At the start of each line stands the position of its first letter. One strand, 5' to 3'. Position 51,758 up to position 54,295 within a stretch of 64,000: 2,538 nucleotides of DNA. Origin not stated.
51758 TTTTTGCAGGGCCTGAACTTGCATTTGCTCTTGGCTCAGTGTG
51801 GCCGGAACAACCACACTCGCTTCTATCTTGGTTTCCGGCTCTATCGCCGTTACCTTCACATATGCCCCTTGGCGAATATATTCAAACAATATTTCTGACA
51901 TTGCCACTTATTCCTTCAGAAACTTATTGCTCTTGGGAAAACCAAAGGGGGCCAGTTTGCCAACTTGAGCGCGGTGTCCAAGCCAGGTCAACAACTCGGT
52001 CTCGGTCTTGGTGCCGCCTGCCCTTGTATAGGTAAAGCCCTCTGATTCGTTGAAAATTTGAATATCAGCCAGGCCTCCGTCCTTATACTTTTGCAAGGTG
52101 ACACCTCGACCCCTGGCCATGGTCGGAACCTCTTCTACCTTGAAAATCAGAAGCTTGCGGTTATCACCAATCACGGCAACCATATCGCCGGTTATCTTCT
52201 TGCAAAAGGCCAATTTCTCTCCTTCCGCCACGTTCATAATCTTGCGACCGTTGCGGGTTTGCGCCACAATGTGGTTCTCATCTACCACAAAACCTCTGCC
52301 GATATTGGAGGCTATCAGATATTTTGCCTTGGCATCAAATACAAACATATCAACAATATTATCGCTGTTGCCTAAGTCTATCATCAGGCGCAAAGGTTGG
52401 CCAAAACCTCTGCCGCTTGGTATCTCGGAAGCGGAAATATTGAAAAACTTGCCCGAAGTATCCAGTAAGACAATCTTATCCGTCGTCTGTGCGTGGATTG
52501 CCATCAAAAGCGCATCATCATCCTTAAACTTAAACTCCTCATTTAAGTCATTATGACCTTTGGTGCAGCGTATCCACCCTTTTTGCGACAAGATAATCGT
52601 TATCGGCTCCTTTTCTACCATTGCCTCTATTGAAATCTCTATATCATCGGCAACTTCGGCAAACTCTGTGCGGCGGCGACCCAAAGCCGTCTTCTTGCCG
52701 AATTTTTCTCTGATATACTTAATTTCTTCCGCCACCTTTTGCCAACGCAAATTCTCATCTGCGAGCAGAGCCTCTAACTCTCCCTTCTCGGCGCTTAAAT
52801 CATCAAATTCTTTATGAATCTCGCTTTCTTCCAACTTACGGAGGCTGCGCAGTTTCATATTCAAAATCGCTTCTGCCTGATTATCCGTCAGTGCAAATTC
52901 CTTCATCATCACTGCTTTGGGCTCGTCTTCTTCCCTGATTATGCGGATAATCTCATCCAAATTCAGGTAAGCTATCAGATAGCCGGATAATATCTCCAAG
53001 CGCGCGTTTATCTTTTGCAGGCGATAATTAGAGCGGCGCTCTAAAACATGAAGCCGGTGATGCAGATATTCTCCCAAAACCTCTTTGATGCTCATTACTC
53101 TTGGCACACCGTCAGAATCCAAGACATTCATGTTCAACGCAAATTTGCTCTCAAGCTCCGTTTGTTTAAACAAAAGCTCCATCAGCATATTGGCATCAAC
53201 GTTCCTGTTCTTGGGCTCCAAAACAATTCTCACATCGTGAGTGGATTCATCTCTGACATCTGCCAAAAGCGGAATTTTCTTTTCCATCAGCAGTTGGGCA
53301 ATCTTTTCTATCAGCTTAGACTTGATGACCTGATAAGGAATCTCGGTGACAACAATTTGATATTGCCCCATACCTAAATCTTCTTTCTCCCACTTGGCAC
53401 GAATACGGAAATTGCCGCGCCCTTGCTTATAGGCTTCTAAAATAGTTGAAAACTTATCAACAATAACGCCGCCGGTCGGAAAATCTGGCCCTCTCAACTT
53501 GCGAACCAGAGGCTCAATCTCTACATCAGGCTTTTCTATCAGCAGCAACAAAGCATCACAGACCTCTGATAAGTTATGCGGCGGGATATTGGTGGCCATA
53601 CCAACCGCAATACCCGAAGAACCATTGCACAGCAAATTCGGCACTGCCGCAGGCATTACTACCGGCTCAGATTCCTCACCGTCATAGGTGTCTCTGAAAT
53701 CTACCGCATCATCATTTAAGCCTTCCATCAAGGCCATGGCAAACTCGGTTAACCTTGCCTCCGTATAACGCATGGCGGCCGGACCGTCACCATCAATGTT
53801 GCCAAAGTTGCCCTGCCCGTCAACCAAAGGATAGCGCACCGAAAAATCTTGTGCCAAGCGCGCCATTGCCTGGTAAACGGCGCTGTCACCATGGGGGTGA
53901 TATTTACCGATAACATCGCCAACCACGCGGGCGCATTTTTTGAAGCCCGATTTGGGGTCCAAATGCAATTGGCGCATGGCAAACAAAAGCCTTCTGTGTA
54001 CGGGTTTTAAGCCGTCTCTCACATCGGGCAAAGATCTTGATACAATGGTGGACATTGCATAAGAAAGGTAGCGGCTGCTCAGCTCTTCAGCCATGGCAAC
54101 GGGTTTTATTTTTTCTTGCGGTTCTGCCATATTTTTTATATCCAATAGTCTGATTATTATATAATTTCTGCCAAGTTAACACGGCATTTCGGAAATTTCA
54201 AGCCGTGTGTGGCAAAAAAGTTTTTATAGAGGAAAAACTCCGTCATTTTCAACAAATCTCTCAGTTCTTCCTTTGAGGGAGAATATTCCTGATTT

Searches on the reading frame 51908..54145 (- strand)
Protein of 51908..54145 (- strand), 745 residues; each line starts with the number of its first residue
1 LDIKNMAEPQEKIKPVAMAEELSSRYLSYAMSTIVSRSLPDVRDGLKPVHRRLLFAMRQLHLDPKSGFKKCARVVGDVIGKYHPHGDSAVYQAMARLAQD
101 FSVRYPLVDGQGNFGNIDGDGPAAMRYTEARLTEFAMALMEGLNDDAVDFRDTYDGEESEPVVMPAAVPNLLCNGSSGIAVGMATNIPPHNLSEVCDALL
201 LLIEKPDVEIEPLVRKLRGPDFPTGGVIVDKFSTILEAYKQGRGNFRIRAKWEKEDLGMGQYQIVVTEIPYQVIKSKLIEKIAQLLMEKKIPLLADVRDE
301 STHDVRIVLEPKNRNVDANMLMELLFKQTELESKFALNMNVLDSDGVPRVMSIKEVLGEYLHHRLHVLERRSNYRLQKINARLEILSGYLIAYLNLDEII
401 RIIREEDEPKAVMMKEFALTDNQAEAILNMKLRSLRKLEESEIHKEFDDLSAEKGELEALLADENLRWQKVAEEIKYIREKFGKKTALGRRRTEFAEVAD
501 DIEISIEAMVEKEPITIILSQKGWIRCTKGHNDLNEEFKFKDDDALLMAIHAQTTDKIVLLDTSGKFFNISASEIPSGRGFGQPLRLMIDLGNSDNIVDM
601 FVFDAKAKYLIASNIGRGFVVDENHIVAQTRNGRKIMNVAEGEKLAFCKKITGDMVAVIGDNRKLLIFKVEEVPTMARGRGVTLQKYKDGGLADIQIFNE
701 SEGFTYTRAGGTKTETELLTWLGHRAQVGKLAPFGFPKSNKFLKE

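Call 23: search_protein_families(library=pfam, proteins=[window:51908-54145:-], max_evalue=0.00001)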
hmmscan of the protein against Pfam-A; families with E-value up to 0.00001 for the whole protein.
window:51908-54145:- (745 aa): 2 families
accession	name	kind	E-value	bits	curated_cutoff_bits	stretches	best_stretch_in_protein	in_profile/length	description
PF00521.26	DNA_topoisoIV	-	1.2e-148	496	31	1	37-475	1-431/432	DNA gyrase/topoisomerase IV, subunit A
PF03989.18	DNA_gyraseA_C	-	2.9e-14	52.7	27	0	610-648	4-44/48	DNA gyrase C-terminal domain, beta-propeller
